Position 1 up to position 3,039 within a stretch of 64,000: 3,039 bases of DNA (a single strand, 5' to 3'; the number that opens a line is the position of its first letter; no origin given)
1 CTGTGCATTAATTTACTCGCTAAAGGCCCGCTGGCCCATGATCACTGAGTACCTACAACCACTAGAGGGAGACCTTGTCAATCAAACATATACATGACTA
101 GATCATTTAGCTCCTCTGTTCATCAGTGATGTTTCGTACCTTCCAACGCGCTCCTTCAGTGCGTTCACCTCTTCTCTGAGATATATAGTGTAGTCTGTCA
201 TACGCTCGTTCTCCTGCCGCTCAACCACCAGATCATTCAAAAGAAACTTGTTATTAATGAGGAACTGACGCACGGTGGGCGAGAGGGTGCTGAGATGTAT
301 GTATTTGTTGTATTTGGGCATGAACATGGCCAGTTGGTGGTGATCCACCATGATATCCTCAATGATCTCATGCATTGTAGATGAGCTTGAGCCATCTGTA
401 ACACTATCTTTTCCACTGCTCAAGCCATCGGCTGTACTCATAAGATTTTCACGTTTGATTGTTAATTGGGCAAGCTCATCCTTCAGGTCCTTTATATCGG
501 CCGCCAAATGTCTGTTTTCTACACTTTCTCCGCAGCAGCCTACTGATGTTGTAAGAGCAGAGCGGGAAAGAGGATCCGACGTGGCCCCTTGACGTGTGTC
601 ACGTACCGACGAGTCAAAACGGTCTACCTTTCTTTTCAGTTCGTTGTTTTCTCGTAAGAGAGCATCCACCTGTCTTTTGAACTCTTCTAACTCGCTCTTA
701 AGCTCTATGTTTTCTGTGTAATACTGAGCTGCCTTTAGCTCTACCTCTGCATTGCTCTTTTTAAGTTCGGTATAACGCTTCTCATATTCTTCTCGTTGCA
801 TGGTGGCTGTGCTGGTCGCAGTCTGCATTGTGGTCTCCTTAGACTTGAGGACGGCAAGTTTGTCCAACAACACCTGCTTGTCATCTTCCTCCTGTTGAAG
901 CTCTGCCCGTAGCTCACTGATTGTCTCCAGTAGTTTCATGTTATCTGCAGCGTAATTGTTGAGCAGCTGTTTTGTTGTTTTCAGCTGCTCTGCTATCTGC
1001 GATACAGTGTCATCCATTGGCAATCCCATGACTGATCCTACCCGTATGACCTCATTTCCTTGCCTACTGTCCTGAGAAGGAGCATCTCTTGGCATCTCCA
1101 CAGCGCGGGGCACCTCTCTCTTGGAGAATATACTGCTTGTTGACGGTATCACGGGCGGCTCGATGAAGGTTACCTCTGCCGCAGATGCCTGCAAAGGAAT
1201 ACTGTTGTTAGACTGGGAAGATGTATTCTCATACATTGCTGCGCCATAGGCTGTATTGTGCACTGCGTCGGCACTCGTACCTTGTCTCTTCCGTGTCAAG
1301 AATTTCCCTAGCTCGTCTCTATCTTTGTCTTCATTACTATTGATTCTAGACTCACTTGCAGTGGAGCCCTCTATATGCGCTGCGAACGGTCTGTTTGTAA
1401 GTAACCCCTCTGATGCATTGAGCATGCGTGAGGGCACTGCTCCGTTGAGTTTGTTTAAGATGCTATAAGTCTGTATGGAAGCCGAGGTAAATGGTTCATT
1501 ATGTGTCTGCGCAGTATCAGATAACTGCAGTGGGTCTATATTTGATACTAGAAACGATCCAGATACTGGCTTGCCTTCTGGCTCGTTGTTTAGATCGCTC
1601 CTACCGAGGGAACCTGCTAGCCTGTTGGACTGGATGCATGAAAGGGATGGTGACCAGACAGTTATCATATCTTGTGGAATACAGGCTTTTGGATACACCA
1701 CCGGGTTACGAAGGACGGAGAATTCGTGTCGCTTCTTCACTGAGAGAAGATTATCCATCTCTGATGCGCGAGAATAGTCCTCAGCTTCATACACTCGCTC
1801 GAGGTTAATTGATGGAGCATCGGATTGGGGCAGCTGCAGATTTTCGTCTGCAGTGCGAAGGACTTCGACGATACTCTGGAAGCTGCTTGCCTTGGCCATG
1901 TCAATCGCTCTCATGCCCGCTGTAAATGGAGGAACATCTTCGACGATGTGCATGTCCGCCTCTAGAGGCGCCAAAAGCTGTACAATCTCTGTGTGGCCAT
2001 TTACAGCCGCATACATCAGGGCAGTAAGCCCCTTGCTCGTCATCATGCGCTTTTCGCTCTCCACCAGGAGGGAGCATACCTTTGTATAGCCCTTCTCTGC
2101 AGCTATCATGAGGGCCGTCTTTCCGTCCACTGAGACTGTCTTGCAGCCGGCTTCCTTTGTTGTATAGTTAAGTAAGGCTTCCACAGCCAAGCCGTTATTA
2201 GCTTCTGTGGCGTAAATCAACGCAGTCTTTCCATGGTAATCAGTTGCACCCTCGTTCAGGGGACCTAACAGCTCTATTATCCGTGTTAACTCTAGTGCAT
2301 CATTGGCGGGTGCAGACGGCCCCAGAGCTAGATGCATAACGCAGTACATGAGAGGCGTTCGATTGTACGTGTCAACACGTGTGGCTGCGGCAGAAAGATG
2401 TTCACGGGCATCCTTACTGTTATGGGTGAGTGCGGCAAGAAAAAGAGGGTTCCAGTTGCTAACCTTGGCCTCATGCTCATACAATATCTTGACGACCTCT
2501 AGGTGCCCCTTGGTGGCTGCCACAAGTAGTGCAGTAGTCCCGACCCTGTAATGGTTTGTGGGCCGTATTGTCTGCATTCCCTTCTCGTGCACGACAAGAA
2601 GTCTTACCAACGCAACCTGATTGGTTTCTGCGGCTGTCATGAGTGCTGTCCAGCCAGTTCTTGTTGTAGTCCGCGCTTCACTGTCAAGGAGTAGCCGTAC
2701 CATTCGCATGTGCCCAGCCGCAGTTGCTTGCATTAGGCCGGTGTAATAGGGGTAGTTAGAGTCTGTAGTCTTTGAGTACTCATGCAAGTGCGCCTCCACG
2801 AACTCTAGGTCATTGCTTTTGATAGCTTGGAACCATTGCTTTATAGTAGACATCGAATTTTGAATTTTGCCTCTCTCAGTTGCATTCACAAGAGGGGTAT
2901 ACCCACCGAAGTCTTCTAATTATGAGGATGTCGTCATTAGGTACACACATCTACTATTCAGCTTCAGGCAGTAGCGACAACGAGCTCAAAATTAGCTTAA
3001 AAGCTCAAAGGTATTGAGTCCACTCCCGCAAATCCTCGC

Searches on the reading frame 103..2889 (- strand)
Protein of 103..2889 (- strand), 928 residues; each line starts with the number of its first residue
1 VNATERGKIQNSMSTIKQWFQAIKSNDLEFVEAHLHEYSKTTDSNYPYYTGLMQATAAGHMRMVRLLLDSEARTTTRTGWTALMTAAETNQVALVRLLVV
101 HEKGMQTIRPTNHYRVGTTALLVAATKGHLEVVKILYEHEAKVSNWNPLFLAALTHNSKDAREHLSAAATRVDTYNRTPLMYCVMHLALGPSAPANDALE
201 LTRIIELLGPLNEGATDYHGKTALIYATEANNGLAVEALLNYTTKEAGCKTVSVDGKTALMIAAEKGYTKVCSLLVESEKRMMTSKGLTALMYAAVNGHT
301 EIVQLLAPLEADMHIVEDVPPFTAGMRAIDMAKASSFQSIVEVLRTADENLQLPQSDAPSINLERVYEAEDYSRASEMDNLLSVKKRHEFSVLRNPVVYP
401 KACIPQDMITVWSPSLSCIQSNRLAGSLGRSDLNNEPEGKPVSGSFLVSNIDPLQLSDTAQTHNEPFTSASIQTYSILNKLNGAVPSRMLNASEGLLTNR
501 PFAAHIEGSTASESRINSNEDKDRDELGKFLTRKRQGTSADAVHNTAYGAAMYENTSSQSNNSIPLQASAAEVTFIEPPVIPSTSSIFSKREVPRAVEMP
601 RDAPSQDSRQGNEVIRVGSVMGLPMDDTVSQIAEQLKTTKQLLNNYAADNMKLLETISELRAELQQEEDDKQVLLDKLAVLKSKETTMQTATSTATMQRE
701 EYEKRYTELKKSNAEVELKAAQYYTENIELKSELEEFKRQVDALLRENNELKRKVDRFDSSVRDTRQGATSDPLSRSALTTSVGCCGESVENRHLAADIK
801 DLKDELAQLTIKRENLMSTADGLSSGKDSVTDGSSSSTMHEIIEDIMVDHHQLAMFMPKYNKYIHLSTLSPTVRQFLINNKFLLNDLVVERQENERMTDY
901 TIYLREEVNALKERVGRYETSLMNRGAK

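Call 71: search_protein_families(library=pfam, proteins=[window:103-2889:-], max_evalue=0.001)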
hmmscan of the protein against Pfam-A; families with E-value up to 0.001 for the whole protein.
window:103-2889:- (928 aa): 7 families
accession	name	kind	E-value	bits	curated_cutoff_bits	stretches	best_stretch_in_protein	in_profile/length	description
PF12796.13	Ank_2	-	7.4e-41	139.1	27.3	3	251-314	24-87/90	Ankyrin repeats (3 copies)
PF00023.36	Ank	-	1.9e-24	84.8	21.1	1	287-315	2-30/33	Ankyrin repeat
PF13606.12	Ank_3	-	1.2e-17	62.4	22.3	0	287-309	2-24/30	Ankyrin repeat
PF13637.12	Ank_4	-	2.1e-17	63.3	22.7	1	261-306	2-49/50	Ankyrin repeats (many copies)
PF13857.12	Ank_5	-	2e-13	50.8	27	0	47-83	12-53/56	Ankyrin repeats (many copies)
PF24521.3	Ank_KRIT1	-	5.8e-05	23.3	80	0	50-140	20-108/149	KRIT1 ankyrin-repeats domain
PF25785.1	TPR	-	0.00077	20.2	27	0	715-771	4-61/110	Nucleoprotein TPR-like domain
